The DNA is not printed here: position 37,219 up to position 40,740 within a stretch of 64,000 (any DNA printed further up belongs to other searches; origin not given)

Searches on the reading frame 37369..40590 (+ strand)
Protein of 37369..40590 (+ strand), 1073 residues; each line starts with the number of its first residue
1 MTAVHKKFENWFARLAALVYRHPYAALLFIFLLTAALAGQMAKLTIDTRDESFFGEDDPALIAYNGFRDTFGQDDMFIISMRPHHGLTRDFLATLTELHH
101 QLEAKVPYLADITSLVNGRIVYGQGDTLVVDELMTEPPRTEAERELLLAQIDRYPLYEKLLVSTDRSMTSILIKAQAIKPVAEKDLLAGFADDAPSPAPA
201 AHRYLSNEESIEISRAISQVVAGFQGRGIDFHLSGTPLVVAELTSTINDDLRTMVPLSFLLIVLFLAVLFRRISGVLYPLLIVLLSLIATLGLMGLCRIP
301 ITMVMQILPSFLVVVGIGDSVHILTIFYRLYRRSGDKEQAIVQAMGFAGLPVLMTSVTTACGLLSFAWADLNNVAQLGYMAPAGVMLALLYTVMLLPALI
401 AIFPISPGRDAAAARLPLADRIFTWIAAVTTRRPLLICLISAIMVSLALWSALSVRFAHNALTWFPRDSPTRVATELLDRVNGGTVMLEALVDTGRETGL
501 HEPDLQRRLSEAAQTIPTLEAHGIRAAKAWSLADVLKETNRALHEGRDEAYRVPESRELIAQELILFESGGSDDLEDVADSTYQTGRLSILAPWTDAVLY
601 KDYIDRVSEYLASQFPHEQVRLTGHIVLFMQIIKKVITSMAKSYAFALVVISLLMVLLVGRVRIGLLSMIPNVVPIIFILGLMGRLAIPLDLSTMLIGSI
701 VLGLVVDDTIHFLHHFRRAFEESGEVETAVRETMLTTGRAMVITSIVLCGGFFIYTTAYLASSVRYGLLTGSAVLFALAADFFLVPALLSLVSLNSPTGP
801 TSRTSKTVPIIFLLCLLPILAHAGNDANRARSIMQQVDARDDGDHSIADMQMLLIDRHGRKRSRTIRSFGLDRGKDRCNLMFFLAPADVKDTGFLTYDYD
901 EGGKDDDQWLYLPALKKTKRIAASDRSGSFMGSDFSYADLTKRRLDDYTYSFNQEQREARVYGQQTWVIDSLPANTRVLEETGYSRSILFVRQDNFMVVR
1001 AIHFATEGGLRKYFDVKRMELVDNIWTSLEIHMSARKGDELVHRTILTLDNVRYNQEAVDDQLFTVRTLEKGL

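Call 64: search_protein_families(library=pfam, proteins=[window:37369-40590:+], max_evalue=0.00001)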
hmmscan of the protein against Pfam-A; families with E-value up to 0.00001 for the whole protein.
window:37369-40590:+ (1073 aa): 4 families
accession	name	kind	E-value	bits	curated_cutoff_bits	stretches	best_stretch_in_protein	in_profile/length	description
PF17131.11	LolA_like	-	7e-48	163.2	30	1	878-1071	4-184/184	Outer membrane lipoprotein-sorting protein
PF03176.21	MMPL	-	5.7e-28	98.3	20.5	2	208-436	101-332/333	MMPL family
PF00873.25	ACR_tran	-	3.9e-07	28.6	28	0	631-750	324-444/1021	AcrB/AcrD/AcrF family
PF12349.14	Sterol-sensing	-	2e-06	28.2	22.3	1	280-401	13-134/153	Sterol-sensing domain of SREBP cleavage-activation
